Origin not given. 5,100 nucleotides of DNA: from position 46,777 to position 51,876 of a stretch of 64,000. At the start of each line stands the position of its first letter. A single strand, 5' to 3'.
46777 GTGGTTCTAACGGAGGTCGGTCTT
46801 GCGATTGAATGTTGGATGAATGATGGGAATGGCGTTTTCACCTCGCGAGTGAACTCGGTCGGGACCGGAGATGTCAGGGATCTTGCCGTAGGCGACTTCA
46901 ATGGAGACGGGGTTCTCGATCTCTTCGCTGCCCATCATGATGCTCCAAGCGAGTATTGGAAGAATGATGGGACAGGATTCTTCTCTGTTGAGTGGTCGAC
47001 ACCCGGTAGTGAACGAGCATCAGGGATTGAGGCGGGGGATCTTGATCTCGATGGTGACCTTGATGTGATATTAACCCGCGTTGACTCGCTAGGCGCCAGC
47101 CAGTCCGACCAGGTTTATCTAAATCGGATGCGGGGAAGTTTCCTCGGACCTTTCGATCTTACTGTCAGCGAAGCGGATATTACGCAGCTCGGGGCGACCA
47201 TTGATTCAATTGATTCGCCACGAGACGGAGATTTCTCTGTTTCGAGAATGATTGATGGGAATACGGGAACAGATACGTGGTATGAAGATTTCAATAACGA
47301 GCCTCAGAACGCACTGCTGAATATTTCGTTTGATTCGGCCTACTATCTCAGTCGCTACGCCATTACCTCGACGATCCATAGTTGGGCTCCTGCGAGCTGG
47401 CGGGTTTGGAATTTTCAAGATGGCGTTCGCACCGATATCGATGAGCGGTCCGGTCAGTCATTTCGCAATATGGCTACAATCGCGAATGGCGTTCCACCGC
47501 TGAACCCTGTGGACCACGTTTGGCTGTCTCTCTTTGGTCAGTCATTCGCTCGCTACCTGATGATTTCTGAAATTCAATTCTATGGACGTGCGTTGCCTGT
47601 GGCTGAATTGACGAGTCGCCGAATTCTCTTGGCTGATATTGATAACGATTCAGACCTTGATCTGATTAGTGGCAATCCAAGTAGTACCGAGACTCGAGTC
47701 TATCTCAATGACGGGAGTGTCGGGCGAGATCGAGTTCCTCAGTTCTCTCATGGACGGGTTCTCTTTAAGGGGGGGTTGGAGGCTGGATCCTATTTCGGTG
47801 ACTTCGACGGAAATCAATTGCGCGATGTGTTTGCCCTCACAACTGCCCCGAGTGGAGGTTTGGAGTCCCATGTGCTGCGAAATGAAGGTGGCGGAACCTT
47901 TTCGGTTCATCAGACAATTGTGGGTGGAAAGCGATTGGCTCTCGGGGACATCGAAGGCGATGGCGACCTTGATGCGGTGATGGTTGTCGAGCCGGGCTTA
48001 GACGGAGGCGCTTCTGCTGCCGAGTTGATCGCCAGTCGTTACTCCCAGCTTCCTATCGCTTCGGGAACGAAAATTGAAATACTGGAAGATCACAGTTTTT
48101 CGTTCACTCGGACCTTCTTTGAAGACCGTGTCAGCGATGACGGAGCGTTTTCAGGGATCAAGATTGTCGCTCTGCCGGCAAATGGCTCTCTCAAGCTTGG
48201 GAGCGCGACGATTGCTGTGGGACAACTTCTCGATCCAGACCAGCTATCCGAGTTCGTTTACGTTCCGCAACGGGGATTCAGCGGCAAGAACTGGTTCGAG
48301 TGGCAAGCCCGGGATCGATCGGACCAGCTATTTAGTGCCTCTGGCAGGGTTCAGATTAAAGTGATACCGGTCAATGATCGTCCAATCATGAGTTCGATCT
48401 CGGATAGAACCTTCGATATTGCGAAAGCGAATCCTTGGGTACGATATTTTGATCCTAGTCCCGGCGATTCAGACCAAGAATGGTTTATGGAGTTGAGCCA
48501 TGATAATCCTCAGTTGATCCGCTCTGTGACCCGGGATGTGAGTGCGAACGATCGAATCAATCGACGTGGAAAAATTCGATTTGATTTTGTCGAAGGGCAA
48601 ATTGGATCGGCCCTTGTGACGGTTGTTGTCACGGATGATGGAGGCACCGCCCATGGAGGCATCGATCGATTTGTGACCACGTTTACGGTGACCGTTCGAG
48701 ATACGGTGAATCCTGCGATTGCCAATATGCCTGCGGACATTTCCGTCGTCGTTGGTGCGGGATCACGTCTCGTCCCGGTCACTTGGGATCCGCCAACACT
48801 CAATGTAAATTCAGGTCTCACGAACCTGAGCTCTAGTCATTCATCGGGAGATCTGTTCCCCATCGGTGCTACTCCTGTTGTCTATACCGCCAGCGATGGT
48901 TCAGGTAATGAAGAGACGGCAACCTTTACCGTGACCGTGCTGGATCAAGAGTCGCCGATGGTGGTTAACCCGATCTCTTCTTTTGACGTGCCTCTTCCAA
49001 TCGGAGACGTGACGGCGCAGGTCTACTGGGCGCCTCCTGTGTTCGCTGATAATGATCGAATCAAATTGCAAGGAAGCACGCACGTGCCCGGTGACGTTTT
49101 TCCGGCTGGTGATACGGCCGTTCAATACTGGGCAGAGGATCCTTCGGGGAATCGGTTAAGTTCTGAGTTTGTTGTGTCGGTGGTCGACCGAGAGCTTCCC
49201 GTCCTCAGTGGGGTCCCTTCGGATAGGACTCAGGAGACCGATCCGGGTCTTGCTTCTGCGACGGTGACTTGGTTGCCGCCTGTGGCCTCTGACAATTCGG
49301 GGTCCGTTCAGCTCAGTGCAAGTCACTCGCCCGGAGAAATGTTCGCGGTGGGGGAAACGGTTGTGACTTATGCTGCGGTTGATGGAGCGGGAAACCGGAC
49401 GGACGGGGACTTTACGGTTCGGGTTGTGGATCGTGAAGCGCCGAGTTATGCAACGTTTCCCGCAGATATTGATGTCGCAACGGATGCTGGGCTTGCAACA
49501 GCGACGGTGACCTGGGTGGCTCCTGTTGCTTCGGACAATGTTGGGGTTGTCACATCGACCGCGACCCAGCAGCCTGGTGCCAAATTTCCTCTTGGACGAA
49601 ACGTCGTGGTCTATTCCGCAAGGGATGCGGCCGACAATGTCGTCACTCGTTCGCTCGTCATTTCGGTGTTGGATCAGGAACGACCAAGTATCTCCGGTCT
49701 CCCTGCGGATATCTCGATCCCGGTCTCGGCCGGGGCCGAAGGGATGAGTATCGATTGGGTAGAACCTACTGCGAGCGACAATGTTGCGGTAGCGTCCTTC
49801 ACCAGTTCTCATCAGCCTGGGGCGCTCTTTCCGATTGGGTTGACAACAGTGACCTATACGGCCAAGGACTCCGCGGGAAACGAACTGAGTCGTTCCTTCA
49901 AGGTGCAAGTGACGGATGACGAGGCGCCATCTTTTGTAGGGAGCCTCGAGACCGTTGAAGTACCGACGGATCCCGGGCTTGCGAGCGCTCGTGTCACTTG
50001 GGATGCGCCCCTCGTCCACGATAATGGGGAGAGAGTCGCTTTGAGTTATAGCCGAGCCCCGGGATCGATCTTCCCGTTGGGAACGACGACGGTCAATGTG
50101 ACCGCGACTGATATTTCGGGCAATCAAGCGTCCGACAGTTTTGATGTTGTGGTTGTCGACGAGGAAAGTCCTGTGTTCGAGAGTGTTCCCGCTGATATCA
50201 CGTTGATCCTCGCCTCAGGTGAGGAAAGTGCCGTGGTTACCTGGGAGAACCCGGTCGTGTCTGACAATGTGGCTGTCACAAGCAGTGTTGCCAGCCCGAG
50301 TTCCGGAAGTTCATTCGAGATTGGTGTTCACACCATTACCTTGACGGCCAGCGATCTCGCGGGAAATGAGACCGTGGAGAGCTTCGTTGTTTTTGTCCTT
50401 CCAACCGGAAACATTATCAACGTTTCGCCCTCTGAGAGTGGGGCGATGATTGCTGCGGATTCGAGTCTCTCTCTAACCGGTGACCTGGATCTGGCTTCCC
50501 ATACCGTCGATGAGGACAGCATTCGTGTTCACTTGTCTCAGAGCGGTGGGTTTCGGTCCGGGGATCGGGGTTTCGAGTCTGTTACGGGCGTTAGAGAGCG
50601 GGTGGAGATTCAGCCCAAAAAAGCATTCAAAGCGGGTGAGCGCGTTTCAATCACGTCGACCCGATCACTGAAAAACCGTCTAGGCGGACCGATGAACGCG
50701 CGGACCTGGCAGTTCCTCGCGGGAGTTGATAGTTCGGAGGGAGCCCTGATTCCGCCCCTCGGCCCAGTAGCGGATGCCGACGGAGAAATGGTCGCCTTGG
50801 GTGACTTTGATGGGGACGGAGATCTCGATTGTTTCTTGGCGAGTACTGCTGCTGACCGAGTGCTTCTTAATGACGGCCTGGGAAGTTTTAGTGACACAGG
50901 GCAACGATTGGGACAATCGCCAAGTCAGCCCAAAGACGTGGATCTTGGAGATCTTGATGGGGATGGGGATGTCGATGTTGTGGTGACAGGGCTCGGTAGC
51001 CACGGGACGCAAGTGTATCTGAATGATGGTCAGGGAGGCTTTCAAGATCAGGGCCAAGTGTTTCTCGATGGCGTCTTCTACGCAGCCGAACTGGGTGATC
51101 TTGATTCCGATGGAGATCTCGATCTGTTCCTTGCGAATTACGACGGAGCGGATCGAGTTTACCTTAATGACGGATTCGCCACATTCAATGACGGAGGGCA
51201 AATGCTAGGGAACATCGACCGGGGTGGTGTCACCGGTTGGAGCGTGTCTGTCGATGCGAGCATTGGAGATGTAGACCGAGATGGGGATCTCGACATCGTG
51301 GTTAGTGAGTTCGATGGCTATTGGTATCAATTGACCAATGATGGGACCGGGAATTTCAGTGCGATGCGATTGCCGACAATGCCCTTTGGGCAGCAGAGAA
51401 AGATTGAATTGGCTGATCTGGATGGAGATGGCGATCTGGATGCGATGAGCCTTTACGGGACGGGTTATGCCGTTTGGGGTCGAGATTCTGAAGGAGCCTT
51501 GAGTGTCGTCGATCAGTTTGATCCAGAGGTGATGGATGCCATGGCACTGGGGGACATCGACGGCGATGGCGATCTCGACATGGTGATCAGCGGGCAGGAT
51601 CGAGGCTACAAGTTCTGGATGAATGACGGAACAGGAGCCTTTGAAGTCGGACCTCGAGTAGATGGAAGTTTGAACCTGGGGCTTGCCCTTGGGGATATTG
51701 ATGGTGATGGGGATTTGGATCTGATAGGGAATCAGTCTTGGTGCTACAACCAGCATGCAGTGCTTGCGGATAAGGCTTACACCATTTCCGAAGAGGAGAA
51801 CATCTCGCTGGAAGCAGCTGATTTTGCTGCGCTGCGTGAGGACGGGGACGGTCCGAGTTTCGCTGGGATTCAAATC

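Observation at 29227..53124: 23.9-kb single ORF encoding a 7,965-aa secreted giant protein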

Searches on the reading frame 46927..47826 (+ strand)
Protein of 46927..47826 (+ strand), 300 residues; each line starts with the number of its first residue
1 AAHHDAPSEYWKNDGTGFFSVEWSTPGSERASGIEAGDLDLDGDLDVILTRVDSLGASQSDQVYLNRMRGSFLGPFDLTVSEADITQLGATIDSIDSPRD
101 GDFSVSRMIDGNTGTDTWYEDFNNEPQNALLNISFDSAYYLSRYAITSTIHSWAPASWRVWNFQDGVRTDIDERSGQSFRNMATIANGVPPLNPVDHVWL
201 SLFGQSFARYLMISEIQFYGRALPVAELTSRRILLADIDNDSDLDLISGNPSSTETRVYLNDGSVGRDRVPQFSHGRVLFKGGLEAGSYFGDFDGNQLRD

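Call 18: search_protein_families(library=pfam, proteins=[window:46927-47826:+], max_evalue=1)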
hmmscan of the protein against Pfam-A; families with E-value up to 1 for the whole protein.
window:46927-47826:+ (300 aa): 3 families
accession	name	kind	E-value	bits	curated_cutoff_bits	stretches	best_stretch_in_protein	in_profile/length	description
PF13517.12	FG-GAP_3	-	8.4e-12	46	26.9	2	10-48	21-60/61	FG-GAP-like repeat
PF01839.29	FG-GAP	-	0.00088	19.5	22.1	1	233-258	5-27/37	FG-GAP repeat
PF18776.7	Hexapep_loop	-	0.16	12.1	31.5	1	68-76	4-12/24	Hexapeptide repeat including loop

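Call 19: search_solved_structures(query=window:46927-47826:+, max_evalue=1, show_alignments=2)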
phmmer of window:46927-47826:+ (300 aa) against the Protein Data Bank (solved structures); distinct sequences matched with E-value up to 1: 4.
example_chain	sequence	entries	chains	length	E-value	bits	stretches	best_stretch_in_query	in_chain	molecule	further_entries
2cf2_C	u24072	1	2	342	0.33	13.6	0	202-239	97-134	FATTY ACID SYNTHASE, DH DOMAIN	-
7vzg_C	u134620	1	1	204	0.5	13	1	232-283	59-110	Cytochrome c, mono-and diheme variants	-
6cb6_A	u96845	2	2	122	0.55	12.8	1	24-58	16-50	Protein A6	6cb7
7vzr_C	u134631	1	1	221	0.58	12.8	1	232-283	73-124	Cytochrome c, mono-and diheme variants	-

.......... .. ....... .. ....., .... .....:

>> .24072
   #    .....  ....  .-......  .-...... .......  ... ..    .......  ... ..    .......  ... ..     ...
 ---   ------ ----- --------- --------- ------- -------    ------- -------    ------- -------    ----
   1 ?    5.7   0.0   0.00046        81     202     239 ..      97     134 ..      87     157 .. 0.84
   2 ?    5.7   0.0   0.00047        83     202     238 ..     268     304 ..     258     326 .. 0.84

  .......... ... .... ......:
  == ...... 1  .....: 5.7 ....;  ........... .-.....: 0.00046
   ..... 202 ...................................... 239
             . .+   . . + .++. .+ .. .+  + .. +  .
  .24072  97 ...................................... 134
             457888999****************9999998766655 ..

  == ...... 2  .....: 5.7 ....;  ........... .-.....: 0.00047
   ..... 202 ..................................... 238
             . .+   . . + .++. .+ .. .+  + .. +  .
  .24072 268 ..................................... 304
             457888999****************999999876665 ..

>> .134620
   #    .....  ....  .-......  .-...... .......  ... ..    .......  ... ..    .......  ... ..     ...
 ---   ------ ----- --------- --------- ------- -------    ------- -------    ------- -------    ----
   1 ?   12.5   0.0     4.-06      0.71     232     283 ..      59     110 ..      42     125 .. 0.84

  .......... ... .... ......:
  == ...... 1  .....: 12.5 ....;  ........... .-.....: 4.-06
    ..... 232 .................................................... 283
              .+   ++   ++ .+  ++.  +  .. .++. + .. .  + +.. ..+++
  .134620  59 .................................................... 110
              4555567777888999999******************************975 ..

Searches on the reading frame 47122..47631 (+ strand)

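Call 43: search_protein_families(library=pfam, proteins=[window:47122-47631:+], max_evalue=10)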
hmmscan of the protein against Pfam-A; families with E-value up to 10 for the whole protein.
window:47122-47631:+ (170 aa): 2 families
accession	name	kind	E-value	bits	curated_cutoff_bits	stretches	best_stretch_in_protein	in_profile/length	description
PF18776.7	Hexapep_loop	-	0.12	12.5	31.5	1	3-11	4-12/24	Hexapeptide repeat including loop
PF22633.2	F5_F8_type_C_2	-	0.13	13.3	27.8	1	43-109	2-68/91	NedA-like, galactose-binding domain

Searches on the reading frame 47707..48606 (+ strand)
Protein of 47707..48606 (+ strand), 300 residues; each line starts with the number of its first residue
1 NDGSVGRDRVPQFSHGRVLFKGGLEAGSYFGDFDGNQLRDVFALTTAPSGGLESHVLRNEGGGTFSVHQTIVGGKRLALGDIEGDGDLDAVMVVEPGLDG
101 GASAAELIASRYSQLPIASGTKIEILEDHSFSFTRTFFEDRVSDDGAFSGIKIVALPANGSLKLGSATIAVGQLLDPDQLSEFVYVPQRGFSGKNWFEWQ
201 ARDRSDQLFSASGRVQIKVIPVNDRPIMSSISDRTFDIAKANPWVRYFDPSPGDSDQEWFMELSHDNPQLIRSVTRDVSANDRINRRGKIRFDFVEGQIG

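Call 18: search_protein_families(library=pfam, proteins=[window:47707-48606:+], max_evalue=1)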
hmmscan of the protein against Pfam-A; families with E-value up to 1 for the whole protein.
window:47707-48606:+ (300 aa): 3 families
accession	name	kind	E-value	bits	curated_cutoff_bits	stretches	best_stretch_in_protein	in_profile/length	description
PF13517.12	FG-GAP_3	-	1.7e-06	29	26.9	1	32-91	1-60/61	FG-GAP-like repeat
PF17963.7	Big_9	-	0.00071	20.9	23.6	1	114-207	2-80/89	Bacterial Ig domain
PF17803.7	Cadherin_4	-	0.016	16.1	25.1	0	214-230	2-18/71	Bacterial cadherin-like domain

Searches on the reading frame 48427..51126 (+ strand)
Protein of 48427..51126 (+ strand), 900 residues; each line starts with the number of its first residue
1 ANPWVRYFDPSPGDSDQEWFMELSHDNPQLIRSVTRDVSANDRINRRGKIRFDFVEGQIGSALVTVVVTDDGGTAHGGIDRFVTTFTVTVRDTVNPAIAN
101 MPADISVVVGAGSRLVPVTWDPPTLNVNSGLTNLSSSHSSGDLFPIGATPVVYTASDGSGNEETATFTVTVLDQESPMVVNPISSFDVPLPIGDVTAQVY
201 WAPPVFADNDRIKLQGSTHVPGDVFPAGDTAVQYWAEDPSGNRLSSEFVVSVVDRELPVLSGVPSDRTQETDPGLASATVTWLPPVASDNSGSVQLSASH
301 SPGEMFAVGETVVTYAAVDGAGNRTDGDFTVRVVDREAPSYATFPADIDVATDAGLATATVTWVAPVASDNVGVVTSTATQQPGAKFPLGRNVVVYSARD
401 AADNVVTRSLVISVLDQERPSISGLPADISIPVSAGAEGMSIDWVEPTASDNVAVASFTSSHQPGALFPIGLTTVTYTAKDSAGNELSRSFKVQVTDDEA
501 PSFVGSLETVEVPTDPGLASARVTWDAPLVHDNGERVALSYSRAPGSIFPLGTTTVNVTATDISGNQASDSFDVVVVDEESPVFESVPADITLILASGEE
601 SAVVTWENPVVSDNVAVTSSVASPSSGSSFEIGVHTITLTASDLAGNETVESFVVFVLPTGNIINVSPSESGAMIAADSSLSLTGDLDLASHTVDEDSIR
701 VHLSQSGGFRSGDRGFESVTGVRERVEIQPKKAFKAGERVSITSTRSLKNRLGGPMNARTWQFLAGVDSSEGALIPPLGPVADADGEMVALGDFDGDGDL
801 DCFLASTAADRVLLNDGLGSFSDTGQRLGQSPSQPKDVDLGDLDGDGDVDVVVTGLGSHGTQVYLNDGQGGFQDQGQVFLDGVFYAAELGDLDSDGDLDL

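Call 5: search_protein_families(library=pfam, proteins=[window:48427-51126:+], max_evalue=0.01)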
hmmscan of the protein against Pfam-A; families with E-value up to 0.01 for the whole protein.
window:48427-51126:+ (900 aa): 3 families
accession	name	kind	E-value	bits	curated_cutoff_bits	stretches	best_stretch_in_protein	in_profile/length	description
PF02494.22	HYR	-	5.3e-92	302.7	21.7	7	253-333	1-81/81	HYR domain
PF13517.12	FG-GAP_3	-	1.5e-19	70.7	26.9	2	793-853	1-61/61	FG-GAP-like repeat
PF16403.11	Bact_surface_Ig-like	-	0.00018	21.9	27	0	151-171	51-71/71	Bacterial surface protein, Ig-like domain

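Call 12: search_protein_families(library=ncbifam, proteins=[window:48427-51126:+], max_evalue=0.01)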
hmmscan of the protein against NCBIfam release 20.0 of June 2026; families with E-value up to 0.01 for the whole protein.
window:48427-51126:+ (900 aa): 3 families
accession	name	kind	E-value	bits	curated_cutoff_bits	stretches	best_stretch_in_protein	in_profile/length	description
NF047441.1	Lepto_OmpL47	equivalog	1.8e-16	60.7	250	2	305-423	109-238/336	multi-beta-barrel domain surface protein OmpL47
NF047446.1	barrel_OmpL47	domain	5.2e-13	49.3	40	0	302-325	36-59/68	OmpL47-type beta-barrel domain-containing protein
NF033932.1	LapB_rpt_80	domain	0.00075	19.7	45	0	552-585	1-35/83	LapB repeat-containing protein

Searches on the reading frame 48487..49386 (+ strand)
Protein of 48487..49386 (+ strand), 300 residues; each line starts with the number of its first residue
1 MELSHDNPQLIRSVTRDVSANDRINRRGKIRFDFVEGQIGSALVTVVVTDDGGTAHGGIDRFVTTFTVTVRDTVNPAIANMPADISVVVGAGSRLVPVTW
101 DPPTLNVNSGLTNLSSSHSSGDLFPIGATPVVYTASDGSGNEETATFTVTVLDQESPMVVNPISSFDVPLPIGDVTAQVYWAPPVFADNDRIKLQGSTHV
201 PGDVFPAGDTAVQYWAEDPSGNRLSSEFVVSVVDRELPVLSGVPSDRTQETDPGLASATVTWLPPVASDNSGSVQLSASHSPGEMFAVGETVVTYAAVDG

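Call 18: search_protein_families(library=pfam, proteins=[window:48487-49386:+], max_evalue=1)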
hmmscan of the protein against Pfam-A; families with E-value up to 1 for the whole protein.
window:48487-49386:+ (300 aa): 5 families
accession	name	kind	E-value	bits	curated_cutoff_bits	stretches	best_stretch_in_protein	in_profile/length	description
PF02494.22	HYR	-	3.1e-41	140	21.7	3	72-151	2-81/81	HYR domain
PF25523.1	Ig_RIMBP2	-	0.021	15.3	27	1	81-107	5-31/105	RIMBP2-like, immunoglobulin-like domain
PF07532.17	Big_4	-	0.064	13.3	22.1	1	75-103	13-39/59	Bacterial Ig-like domain (group 4)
PF17963.7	Big_9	-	0.078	14.3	23.6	0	127-150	66-89/89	Bacterial Ig domain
PF16403.11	Bact_surface_Ig-like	-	0.09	13.3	27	0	131-151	51-71/71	Bacterial surface protein, Ig-like domain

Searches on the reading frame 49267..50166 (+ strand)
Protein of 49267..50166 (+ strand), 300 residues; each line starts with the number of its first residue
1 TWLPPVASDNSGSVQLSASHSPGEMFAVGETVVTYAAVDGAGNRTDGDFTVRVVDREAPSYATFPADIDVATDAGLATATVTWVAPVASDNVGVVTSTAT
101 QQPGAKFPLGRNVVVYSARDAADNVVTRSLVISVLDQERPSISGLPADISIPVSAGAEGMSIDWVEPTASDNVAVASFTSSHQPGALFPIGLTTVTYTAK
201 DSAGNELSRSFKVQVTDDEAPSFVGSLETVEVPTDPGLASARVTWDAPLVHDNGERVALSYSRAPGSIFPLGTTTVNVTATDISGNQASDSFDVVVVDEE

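Call 18: search_protein_families(library=pfam, proteins=[window:49267-50166:+], max_evalue=1)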
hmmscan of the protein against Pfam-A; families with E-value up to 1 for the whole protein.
window:49267-50166:+ (300 aa): 6 families
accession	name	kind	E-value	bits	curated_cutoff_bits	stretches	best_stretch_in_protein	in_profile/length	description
PF02494.22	HYR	-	9.3e-51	170.5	21.7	4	136-215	2-81/81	HYR domain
PF09136.16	Glucodextran_B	-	0.0076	16.6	27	0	191-215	57-81/83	Glucodextranase, domain B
PF19077.6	Big_13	-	0.041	14.8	27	0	270-296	73-100/102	Bacterial Ig-like domain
PF05345.18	He_PIG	-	0.053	14.4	24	1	272-296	71-95/96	Putative Ig domain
PF16656.11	Pur_ac_phosph_N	-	0.074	14.1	30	0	150-200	5-55/93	Purple acid Phosphatase, N-terminal domain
PF16403.11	Bact_surface_Ig-like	-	0.18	12.3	27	0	194-215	50-71/71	Bacterial surface protein, Ig-like domain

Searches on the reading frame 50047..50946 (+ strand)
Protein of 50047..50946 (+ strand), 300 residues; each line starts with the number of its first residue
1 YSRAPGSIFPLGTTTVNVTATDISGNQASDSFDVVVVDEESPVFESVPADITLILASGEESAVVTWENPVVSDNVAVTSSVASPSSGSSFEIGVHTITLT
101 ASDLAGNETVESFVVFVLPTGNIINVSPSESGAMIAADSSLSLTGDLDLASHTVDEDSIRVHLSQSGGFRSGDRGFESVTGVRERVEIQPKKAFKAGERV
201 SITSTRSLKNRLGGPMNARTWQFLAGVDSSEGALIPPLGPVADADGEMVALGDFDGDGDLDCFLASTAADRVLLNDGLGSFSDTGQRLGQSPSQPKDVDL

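Call 18: search_protein_families(library=pfam, proteins=[window:50047-50946:+], max_evalue=1)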
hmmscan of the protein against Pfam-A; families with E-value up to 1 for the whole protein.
window:50047-50946:+ (300 aa): 6 families
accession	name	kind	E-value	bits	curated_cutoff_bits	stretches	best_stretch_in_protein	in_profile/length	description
PF02494.22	HYR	-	4.8e-19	68.9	21.7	2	37-115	1-79/81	HYR domain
PF13517.12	FG-GAP_3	-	1.7e-07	32.2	26.9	1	253-297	1-45/61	FG-GAP-like repeat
PF19077.6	Big_13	-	0.00012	23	27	1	87-112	69-94/102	Bacterial Ig-like domain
PF05345.18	He_PIG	-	0.0046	17.8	24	1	12-36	71-95/96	Putative Ig domain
PF01839.29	FG-GAP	-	0.032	14.6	22.1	1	249-261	5-17/37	FG-GAP repeat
PF18911.6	PKD_4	-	0.22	12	27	0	12-36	60-84/85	PKD domain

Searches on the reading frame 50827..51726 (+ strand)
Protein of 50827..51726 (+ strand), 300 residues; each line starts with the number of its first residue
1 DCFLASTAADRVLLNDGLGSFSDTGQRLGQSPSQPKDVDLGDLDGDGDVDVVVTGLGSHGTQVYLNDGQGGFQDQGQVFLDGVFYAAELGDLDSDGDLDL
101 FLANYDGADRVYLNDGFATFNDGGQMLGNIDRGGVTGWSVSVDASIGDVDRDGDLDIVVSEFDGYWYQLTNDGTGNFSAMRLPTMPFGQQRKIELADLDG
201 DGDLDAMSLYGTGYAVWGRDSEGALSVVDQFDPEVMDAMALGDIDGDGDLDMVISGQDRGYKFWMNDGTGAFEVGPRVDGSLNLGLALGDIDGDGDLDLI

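Call 18: search_protein_families(library=pfam, proteins=[window:50827-51726:+], max_evalue=1)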
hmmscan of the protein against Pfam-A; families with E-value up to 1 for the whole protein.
window:50827-51726:+ (300 aa): 2 families
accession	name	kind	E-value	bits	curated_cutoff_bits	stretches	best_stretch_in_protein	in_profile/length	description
PF13517.12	FG-GAP_3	-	1.2e-41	141.5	26.9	5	42-101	1-60/61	FG-GAP-like repeat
PF01839.29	FG-GAP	-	6e-07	29.7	22.1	4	238-255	4-21/37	FG-GAP repeat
